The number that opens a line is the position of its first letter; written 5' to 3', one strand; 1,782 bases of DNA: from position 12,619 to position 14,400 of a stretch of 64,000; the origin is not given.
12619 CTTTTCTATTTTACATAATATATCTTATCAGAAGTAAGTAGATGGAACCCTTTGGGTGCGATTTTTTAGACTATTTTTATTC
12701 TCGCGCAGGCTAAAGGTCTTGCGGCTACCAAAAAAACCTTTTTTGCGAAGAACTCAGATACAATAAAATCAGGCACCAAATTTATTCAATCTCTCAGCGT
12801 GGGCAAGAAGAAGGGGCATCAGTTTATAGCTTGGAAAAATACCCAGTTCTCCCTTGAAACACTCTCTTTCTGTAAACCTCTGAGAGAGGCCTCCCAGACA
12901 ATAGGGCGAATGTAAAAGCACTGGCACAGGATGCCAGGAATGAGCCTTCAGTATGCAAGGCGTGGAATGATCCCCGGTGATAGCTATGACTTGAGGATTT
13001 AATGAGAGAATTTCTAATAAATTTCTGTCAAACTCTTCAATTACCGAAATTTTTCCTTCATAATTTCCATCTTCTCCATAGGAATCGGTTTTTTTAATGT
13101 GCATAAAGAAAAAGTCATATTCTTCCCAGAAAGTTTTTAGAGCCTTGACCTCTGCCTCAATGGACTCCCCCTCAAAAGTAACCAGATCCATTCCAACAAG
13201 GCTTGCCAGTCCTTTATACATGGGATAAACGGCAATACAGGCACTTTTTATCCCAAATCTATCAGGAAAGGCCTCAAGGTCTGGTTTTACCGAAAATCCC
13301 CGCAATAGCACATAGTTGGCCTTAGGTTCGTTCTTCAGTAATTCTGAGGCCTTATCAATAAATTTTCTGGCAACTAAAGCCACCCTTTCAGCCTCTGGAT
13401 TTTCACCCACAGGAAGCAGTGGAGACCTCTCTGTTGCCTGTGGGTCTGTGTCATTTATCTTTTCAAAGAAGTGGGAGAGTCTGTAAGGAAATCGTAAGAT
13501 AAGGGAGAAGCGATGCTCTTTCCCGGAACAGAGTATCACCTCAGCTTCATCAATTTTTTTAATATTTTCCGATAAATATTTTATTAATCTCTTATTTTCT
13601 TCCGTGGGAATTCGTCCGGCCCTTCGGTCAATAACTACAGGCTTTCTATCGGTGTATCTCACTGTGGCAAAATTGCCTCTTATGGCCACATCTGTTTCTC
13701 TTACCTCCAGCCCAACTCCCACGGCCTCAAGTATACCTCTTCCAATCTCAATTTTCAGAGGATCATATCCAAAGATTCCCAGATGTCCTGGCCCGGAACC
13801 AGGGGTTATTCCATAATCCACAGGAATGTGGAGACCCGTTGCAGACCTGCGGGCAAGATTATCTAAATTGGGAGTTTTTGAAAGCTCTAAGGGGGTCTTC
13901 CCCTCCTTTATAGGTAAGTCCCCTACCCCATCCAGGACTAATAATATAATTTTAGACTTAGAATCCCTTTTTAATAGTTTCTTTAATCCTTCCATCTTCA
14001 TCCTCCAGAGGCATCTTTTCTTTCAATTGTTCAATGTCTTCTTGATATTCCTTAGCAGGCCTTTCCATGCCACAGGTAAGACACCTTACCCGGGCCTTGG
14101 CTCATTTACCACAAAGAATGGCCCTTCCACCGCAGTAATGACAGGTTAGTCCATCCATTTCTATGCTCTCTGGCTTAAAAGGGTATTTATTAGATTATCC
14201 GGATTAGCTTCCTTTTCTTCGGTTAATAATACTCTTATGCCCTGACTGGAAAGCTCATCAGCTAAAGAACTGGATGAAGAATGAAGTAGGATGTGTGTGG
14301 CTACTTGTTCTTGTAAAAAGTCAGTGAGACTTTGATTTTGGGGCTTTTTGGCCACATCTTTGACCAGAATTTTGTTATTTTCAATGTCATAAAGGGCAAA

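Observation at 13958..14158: Unannotated ORF with an in-frame TGA inside a CxxC / CxxU / CxxC array and a SECIS-like hairpin: candidate new small selenoprotein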

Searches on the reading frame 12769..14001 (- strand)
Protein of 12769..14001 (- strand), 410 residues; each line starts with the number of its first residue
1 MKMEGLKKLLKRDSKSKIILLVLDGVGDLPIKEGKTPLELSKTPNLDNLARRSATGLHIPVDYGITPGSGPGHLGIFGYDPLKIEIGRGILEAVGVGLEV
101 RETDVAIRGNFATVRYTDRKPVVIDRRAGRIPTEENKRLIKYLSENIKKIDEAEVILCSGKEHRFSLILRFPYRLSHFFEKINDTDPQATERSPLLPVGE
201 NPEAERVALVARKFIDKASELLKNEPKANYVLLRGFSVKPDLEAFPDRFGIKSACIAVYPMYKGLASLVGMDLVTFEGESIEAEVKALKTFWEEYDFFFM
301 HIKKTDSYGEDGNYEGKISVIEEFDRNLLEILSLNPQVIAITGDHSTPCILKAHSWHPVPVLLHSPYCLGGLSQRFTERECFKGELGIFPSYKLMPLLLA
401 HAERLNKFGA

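Call 9: search_protein_families(library=ncbifam, proteins=[window:12769-14001:-], max_evalue=0.01)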
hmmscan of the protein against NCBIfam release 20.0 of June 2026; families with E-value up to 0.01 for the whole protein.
window:12769-14001:- (410 aa): 7 families
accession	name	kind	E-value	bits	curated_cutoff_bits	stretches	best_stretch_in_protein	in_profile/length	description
NF003160.0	PRK04135.1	equivalog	3.9e-177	588.9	468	1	6-410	7-403/403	2,3-bisphosphoglycerate-independent phosphoglycerate mutase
TIGR00306.2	apgM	subfamily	3.2e-111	372.2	320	1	17-399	1-403/403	2,3-bisphosphoglycerate-independent phosphoglycerate mutase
NF003104.0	PRK04024.1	equivalog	2.7e-101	339.3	489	1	15-410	2-412/412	2,3-bisphosphoglycerate-independent phosphoglycerate mutase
NF038358.1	phophono_PhpG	equivalog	3.7e-59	200.5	545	1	17-399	1-416/417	CMP-5'-phosphonoformate--3-phosphoglycerate phosphonoformyl transferase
NF003242.0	PRK04200.1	equivalog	3.7e-56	190.7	426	1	17-399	2-393/395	cofactor-independent phosphoglycerate mutase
TIGR02535.1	hyp_Hser_kinase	hypoth_equivalog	1.2e-54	185.7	446.3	1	17-399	2-396/397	proposed homoserine kinase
TIGR01696.1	deoB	equivalog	0.0073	15.2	341.2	0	286-371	263-351/381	phosphopentomutase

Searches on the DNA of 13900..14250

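Call 59: search_rna_families(source=window, start=13900, end=14250, threshold=evalue, max_evalue=10)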
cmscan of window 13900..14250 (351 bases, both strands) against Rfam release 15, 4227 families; matches with E-value up to 10: 1.
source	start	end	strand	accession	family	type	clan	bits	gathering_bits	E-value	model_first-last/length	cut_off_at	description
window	13988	14024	-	RF01360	CRISPR-DR47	Gene; CRISPR;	-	14.1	39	6.5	1-37/37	no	CRISPR RNA direct repeat element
